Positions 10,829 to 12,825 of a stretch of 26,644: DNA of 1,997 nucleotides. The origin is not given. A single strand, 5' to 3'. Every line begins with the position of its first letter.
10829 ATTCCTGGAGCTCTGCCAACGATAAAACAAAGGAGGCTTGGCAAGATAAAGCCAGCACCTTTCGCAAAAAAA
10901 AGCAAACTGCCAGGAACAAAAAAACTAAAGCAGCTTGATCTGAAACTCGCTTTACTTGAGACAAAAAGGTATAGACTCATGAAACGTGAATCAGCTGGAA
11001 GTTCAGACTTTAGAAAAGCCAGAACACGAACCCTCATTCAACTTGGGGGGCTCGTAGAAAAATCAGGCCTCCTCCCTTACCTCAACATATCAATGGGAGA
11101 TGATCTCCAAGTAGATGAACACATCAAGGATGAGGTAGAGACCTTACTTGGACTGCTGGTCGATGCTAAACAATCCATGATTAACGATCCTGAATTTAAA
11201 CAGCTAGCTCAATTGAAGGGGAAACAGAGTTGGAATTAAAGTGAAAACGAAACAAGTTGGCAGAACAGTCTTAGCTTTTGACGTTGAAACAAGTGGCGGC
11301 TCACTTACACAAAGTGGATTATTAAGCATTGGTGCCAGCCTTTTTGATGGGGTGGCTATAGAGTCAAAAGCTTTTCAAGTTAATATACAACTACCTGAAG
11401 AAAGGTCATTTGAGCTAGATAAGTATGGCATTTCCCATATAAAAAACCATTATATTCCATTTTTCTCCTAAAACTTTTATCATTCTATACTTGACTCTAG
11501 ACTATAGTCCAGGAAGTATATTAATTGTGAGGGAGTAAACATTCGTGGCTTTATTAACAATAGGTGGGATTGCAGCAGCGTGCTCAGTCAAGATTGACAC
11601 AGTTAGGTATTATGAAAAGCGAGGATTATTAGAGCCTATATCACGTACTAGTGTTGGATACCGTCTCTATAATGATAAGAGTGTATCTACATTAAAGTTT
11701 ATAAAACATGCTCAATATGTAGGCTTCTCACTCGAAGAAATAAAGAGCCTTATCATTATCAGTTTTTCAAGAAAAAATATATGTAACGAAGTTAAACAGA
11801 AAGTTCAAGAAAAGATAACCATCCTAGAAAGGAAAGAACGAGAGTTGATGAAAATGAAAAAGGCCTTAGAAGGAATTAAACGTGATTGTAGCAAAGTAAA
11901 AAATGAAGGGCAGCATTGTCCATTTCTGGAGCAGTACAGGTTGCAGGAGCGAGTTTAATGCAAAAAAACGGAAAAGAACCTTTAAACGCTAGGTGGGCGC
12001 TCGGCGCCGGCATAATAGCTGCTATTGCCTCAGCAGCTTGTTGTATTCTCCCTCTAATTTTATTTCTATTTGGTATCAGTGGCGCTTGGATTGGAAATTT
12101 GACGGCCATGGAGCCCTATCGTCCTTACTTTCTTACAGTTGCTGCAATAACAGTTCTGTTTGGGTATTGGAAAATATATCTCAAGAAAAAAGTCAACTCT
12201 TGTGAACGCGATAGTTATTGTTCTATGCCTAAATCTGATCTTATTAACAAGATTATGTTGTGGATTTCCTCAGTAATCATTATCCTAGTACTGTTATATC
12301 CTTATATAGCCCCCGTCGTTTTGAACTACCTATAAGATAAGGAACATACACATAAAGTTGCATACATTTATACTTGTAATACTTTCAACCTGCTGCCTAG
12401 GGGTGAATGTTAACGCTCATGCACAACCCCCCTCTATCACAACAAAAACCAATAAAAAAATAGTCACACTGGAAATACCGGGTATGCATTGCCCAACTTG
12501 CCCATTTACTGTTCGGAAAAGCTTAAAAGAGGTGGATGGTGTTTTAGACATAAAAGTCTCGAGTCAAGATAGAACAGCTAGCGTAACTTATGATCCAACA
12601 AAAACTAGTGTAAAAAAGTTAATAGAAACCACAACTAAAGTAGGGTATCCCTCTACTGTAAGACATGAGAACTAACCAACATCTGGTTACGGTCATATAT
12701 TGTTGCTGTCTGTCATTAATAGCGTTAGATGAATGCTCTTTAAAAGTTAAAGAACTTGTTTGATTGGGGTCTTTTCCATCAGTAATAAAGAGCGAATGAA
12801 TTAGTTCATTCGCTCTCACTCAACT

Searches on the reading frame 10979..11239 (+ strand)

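Call 14: search_protein_families(library=pfam, proteins=[window:10979-11239:+], max_evalue=0.001)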
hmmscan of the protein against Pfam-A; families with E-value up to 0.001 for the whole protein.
window:10979-11239:+ (86 aa): 1 family
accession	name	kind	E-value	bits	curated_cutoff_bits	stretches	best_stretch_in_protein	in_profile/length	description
PF06412.16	TraD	-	1.9e-11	44.1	22.3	1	12-36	4-27/62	Conjugal transfer protein TraD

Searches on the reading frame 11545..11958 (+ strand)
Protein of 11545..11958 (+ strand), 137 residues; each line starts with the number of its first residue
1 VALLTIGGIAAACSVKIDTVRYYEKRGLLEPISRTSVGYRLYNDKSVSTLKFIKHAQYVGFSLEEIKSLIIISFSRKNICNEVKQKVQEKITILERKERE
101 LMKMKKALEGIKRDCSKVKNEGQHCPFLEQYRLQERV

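Call 5: search_protein_families(library=pfam, proteins=[window:11545-11958:+], max_evalue=0.01)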
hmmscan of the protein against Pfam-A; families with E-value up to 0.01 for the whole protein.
window:11545-11958:+ (137 aa): 4 families
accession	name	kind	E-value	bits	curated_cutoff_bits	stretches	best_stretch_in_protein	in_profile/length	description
PF13411.12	MerR_1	-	4.6e-16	59.1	21.6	1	5-69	2-65/69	MerR HTH family regulatory protein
PF09278.17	MerR-DNA-bind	-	7.6e-15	55.7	25.4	1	48-110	2-64/65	MerR, DNA binding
PF00376.29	MerR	-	7.1e-11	42.2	28.2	1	5-42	1-38/38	MerR family regulatory protein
PF21097.3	SR_plectin_7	-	0.0061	17.4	27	1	51-124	7-79/116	Spectrin repeat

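Call 6: search_protein_families(library=ncbifam, proteins=[window:11545-11958:+], max_evalue=0.01)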
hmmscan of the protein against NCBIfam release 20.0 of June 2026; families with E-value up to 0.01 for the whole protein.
window:11545-11958:+ (137 aa): 17 families
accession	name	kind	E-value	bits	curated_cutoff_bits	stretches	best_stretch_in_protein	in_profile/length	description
NF007069.0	PRK09514.1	equivalog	1.6e-35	122.1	143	1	4-131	2-130/141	Zn(2+)-responsive transcriptional regulator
TIGR02043.1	ZntR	equivalog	8.1e-34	116.6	167.95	1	4-129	2-128/131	Zn(2+)-responsive transcriptional regulator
TIGR02051.1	MerR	equivalog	1.3e-29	103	150.85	1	5-129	1-122/124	mercury resistance transcriptional regulator MerR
TIGR02044.1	CueR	equivalog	1.6e-29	102.5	147.4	1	5-130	2-125/127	Cu(I)-responsive transcriptional regulator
TIGR02047.1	CadR-PbrR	equivalog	4.1e-23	81.8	151.45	1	4-129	1-125/127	Cd(II)/Pb(II)-responsive transcriptional regulator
NF007590.0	PRK10227.1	equivalog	3.4e-17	62.8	244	1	6-130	3-125/135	Cu(I)-responsive transcriptional regulator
NF010315.0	PRK13752.1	subfamily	1.7e-16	60.6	261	1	4-128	8-129/144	mercury resistance transcriptional regulator MerR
NF041849.1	trans_regNmlR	equivalog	3.6e-14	52.8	175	1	9-117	6-108/117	stress response transcriptional regulator NmlR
NF053782.1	ChlnTransRegdde3219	equivalog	5.2e-13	49.1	450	1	5-106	8-107/278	choline utilization transcriptional activator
TIGR02054.1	MerD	equivalog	6.6e-12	46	103.65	1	3-113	3-111/120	mercuric resistance transcriptional repressor MerD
TIGR01950.1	SoxR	equivalog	8.8e-11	41.7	116.9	1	4-110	2-108/142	redox-sensitive transcriptional activator SoxR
NF047375.1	HeatShock_HspR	equivalog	1.6e-08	34.4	105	1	4-86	4-86/92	heat shock protein transcriptional repressor HspR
NF011617.0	PRK15043.1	equivalog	4.3e-08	32.7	417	1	1-95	1-93/243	HTH-type transcriptional regulator MlrA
NF050798.1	TF_FtsR_Actino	equivalog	2.4e-07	31.1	150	1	15-58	17-59/223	transcriptional regulator FtsR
NF033783.1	coreg_MerD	equivalog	3.1e-07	30.8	170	1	2-69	2-69/121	mercury resistance co-regulator MerD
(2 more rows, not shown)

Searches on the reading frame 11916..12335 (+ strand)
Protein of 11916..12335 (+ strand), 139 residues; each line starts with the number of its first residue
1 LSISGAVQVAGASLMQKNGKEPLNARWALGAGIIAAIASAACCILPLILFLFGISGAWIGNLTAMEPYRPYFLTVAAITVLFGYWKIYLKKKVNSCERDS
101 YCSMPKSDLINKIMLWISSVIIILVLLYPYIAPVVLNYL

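Call 5: search_protein_families(library=pfam, proteins=[window:11916-12335:+], max_evalue=0.01)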
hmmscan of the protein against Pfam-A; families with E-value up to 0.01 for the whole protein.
window:11916-12335:+ (139 aa): 1 family
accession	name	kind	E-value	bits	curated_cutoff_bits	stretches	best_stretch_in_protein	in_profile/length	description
PF02411.20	MerT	-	1.7e-31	109.1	32.9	1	21-132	3-112/116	MerT mercuric transport protein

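Call 6: search_protein_families(library=ncbifam, proteins=[window:11916-12335:+], max_evalue=0.01)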
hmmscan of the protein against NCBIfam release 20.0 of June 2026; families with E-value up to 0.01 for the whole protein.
window:11916-12335:+ (139 aa): 4 families
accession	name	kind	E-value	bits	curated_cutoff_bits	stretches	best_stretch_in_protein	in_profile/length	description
NF010314.2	PRK13751.2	equivalog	3.2e-34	117.5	150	1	21-134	3-114/116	mercuric ion transporter MerT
NF045683.1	MerT_CopZ_Se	exception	4.9e-27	94.9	375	1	15-136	1-121/235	MerT/CopZ fusion-like heavy metal transport selenoprotein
NF033556.1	MerTP_fusion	equivalog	1e-14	54.6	180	1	31-134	1-102/186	mercuric transport protein MerTP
NF033560.1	merT_RC607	exception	0.00032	21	130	1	31-130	8-93/97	mercuric transport protein MerT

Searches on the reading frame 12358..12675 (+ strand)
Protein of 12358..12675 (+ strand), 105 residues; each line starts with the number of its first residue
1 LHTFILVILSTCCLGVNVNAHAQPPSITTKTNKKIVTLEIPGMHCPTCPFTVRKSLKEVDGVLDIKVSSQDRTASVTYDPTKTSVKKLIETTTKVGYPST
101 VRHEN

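Call 5: search_protein_families(library=pfam, proteins=[window:12358-12675:+], max_evalue=0.01)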
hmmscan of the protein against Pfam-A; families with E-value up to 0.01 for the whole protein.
window:12358-12675:+ (105 aa): 1 family
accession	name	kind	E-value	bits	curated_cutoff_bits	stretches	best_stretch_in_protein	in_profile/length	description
PF00403.32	HMA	-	2.5e-16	60.2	24.8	1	37-97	1-61/62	Heavy-metal-associated domain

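Call 6: search_protein_families(library=ncbifam, proteins=[window:12358-12675:+], max_evalue=0.01)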
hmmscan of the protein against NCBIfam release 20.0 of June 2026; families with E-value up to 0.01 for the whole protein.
window:12358-12675:+ (105 aa): 14 families
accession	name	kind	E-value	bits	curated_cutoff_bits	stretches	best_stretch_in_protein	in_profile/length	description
TIGR02052.1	MerP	equivalog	4.2e-25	88.1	92.55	1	29-102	18-91/92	mercury resistance system periplasmic binding protein MerP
NF041115.1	UxxU_metal_bind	equivalog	9.1e-19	67.4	95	1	34-101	4-71/74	metal-binding (seleno)protein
NF045683.1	MerT_CopZ_Se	exception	9.6e-17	61.2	375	1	5-101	135-229/235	MerT/CopZ fusion-like heavy metal transport selenoprotein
NF033556.1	MerTP_fusion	equivalog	8.9e-14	51.5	180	1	24-98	110-184/186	mercuric transport protein MerTP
NF033795.1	chaper_CopZ_Bs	exception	3.4e-12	46.4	91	1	36-97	2-63/66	copper chaperone CopZ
NF033794.2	chaper_CopZ_Eh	exception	1.2e-11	44.6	95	1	37-101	3-67/68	copper chaperone CopZ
NF010311.1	PRK13748.1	subfamily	4.1e-09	35.8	600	1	37-103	2-67/560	mercury(II) reductase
NF047957.1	CopZ_AFE_1862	equivalog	5e-09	36.5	85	1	37-97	2-59/62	CopZ family metallochaperone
NF033553.1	MerP_Gpos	exception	3e-08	33.5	110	1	5-97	14-109/112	mercury resistance system substrate-binding protein MerP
TIGR00003.1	TIGR00003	subfamily_domain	2.2e-07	31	62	1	36-97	2-63/66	copper ion binding protein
NF007952.0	PRK10671.1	equivalog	3.7e-07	28.7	1316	1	26-101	95-167/838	copper-exporting P-type ATPase CopA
NF033781.1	chaper_CopP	exception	4.5e-06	26.7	112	1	37-84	3-50/65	copper-binding metallochaperone CopP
NF008262.1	PRK11033.1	equivalog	8.9e-05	21.1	1005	1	12-98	19-103/731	zinc/cadmium/mercury/lead-transporting ATPase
NF033775.1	P_type_ZntA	exception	0.0088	14.4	1240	1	12-97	29-109/732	Zn(II)/Cd(II)/Pb(II) translocating P-type ATPase ZntA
